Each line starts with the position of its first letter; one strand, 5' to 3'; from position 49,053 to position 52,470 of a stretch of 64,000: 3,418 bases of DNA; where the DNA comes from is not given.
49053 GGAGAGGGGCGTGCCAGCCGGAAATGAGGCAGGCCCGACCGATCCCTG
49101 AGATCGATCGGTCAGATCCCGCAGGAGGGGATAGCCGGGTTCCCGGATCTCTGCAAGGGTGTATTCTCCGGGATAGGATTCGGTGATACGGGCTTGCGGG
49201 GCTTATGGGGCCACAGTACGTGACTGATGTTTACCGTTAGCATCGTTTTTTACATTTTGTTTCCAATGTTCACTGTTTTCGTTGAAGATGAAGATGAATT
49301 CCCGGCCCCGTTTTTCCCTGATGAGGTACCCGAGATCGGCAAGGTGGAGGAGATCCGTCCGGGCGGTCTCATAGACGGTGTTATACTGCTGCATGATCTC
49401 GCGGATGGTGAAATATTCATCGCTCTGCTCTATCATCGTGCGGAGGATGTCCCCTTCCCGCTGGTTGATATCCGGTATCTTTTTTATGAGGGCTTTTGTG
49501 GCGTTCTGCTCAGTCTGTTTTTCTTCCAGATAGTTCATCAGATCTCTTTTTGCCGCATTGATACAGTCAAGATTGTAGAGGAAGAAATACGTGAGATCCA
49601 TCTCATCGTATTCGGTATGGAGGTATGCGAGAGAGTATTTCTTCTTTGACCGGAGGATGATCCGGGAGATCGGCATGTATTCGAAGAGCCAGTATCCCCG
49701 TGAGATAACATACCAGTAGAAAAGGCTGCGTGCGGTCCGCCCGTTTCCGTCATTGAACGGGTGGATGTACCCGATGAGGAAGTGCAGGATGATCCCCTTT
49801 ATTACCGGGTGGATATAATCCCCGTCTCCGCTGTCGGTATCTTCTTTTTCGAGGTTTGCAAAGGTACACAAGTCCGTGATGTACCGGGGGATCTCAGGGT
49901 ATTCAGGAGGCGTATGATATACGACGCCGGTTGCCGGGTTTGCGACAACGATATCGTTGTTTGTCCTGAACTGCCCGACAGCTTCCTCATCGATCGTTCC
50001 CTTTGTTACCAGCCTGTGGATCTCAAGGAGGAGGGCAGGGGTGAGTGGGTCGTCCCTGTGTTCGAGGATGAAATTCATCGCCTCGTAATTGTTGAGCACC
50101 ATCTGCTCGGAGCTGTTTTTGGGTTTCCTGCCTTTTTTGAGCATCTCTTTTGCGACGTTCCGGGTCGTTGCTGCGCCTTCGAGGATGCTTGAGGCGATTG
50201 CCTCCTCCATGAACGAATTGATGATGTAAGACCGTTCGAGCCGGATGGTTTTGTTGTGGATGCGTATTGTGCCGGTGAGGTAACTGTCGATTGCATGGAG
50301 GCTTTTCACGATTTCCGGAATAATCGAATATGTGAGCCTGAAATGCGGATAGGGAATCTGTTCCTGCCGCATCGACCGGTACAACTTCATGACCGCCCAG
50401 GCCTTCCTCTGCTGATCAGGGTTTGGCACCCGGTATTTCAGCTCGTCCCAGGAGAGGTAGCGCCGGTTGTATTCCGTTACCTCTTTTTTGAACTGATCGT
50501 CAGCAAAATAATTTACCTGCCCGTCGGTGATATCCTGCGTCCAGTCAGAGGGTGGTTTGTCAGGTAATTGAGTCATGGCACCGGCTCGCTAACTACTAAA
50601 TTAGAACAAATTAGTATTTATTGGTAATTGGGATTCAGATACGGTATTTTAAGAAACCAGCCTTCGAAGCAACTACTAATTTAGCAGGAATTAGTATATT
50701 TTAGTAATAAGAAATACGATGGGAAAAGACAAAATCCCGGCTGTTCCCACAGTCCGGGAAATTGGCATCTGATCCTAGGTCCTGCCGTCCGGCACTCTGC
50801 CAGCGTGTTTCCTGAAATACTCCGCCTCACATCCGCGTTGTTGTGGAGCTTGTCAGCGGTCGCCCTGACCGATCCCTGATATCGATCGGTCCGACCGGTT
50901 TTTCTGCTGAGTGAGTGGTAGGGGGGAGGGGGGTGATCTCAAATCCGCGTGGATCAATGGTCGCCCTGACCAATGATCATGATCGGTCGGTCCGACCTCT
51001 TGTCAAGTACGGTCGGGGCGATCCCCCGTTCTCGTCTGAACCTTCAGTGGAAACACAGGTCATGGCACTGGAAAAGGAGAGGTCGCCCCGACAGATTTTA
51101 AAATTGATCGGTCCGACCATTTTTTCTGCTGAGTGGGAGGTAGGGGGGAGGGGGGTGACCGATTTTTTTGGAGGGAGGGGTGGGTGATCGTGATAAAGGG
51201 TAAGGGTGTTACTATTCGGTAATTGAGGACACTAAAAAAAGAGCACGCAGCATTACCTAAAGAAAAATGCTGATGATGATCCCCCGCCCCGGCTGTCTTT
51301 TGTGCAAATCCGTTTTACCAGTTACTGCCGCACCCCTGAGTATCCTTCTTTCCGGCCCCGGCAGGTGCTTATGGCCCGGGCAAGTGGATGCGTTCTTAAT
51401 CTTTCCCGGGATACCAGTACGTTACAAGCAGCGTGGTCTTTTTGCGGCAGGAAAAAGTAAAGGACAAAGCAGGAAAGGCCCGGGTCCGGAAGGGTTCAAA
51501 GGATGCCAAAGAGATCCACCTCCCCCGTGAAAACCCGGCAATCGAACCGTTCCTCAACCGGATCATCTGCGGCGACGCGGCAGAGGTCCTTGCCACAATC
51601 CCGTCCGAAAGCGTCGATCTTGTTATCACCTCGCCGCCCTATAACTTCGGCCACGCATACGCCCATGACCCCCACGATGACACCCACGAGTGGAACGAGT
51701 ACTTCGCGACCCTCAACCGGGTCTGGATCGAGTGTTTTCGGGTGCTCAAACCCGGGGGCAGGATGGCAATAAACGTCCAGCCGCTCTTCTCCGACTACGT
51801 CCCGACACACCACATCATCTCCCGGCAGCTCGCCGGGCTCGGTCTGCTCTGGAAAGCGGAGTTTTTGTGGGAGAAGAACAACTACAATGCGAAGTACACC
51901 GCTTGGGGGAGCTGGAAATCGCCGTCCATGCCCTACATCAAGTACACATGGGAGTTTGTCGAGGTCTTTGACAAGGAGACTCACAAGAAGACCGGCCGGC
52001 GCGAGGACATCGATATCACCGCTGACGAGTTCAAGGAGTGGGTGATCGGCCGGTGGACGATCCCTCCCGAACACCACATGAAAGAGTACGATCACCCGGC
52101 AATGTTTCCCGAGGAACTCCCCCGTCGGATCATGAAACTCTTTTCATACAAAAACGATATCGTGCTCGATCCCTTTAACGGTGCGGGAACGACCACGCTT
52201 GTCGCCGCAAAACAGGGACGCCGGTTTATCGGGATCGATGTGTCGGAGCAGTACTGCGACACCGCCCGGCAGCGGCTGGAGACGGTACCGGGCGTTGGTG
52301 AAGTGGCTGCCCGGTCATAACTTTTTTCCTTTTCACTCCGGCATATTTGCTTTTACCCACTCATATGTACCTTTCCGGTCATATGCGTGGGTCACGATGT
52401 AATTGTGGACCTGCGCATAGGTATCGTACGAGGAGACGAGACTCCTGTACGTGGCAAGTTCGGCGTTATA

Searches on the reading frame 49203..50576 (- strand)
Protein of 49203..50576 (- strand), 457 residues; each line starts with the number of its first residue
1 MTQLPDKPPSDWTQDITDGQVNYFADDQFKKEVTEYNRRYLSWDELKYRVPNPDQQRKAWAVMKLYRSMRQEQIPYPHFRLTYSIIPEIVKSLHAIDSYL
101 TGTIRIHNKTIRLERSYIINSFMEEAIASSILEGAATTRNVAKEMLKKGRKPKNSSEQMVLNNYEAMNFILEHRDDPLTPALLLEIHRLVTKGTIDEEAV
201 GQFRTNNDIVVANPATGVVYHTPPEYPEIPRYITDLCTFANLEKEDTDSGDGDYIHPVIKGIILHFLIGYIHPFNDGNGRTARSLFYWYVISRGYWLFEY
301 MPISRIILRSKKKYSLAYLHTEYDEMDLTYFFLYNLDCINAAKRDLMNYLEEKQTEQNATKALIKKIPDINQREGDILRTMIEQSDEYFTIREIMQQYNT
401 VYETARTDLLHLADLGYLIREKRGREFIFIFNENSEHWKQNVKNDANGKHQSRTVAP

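Call 23: search_protein_families(library=pfam, proteins=[window:49203-50576:-])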
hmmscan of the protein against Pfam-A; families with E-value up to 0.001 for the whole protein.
window:49203-50576:- (457 aa): 1 family
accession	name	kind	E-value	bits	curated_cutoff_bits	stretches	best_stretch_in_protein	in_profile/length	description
PF02661.23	Fic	-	5.3e-19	69.3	24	1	177-289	1-92/93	Fic/DOC family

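Call 68: find_encoding_contigs(protein=window:49203-50576:-, flank=10000, max_places=4)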
Protein window:49203-50576:- (457 aa): 2 contigs read that carry it; 2 places shown.
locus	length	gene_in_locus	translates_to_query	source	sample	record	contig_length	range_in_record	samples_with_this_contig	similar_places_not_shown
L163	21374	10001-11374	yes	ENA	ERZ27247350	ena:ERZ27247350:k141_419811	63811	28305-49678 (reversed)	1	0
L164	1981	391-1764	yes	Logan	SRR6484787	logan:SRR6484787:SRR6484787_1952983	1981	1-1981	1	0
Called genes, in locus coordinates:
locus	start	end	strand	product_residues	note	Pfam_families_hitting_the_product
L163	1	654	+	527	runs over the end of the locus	PF17759:tRNA_synthFbeta (faint), PF01409:tRNA-synt_2d, PF18006:SepRS_C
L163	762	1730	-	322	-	PF00485:PRK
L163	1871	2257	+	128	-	PF09946:DUF2178 (faint)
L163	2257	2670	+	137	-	-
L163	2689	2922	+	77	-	PF12844:HTH_19 (weak), PF13560:HTH_31 (weak), PF01381:HTH_3, PF13443:HTH_26 (weak)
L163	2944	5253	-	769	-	PF00270:DEAD, PF04851:ResIII, PF00271:Helicase_C, PF22982:WHD_HRQ1, PF09369:MZB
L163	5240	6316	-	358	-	PF13482:RNase_H_2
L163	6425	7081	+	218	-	PF00117:GATase, PF07722:Peptidase_C26 (faint)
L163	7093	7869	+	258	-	PF00702:Hydrolase, PF13344:Hydrolase_6, PF13419:HAD_2 (faint), PF13242:Hydrolase_like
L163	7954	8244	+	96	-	-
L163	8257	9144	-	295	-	PF08241:Methyltransf_11 (faint), PF13649:Methyltransf_25 (faint), PF13847:Methyltransf_31 (faint), PF01555:N6_N4_Mtase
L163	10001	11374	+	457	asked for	PF02661:Fic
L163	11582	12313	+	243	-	PF00005:ABC_tran, PF13304:AAA_21 (faint)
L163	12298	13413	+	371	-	PF01458:SUFBD_core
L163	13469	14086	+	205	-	PF01135:PCMT, PF00398:RrnaAD (weak)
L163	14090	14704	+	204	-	PF04199:Cyclase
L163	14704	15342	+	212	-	-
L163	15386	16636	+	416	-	PF02878:PGM_PMM_I, PF02879:PGM_PMM_II, PF02880:PGM_PMM_III, PF00408:PGM_PMM_IV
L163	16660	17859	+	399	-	PF00483:NTP_transferase, PF12804:NTP_transf_3, PF25084:LbH_EIF2B, PF14602:Hexapep_2 (faint), PF25087:GMPPB_C, PF00132:Hexapep, PF25084:LbH_EIF2B (weak)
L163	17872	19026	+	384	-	PF00483:NTP_transferase, PF01128:IspD (weak), PF12804:NTP_transf_3, PF24894:Hexapep_GlmU (faint), PF25084:LbH_EIF2B, PF25087:GMPPB_C, PF00132:Hexapep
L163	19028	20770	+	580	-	PF13522:GATase_6, PF13537:GATase_7, PF01380:SIS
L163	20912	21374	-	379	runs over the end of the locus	PF00155:Aminotran_1_2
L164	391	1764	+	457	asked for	PF02661:Fic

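Call 77: find_encoding_contigs(protein=L163:11582-12313:+, flank=5000, max_places=10)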
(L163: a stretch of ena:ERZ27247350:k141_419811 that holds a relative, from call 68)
Protein L163:11582-12313:+ (243 aa): 2 contigs read that carry it; 1 place shown.
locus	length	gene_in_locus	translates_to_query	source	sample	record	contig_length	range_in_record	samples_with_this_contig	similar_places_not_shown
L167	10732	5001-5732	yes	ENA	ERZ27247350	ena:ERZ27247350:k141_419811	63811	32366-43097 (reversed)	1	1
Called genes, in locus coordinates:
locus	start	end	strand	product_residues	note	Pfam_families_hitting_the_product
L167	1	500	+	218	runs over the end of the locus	PF00117:GATase, PF07722:Peptidase_C26 (faint)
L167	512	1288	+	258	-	PF00702:Hydrolase, PF13344:Hydrolase_6, PF13419:HAD_2 (faint), PF13242:Hydrolase_like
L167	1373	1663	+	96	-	-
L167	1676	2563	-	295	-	PF08241:Methyltransf_11 (faint), PF13649:Methyltransf_25 (faint), PF13847:Methyltransf_31 (faint), PF01555:N6_N4_Mtase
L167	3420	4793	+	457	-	PF02661:Fic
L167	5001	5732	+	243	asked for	PF00005:ABC_tran, PF13304:AAA_21 (faint)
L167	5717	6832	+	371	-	PF01458:SUFBD_core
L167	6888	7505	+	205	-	PF01135:PCMT, PF00398:RrnaAD (weak)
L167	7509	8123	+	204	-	PF04199:Cyclase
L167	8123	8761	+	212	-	-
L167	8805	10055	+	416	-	PF02878:PGM_PMM_I, PF02879:PGM_PMM_II, PF02880:PGM_PMM_III, PF00408:PGM_PMM_IV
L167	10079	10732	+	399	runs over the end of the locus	PF00483:NTP_transferase, PF12804:NTP_transf_3, PF25084:LbH_EIF2B, PF14602:Hexapep_2 (faint), PF25087:GMPPB_C, PF00132:Hexapep, PF25084:LbH_EIF2B (weak)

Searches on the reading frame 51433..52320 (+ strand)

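Call 23: search_protein_families(library=pfam, proteins=[window:51433-52320:+])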
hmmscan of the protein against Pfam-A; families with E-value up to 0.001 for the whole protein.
window:51433-52320:+ (295 aa): 7 families
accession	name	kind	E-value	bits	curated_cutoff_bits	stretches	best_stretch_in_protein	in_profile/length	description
PF01555.25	N6_N4_Mtase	-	4.5e-40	138.4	26.7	1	61-279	1-220/221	DNA methylase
PF08241.18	Methyltransf_11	-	7.1e-09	36.6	21.2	0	89-113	71-95/95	Methyltransferase domain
PF13649.12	Methyltransf_25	-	7.6e-07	30.2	27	0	244-283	1-42/97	Methyltransferase domain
PF13847.12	Methyltransf_31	-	6.2e-05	23.2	27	0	240-283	3-49/145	Methyltransferase domain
PF09445.16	Methyltransf_15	-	9.3e-05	22.5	22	0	243-280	3-40/165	RNA cap guanine-N2 methyltransferase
PF01170.24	UPF0020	-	0.00028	21.1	22.3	0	216-276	3-64/197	RMKL-like, methyltransferase domain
PF08242.18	Methyltransf_12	-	0.00094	20.3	30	0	250-285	6-43/98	Methyltransferase domain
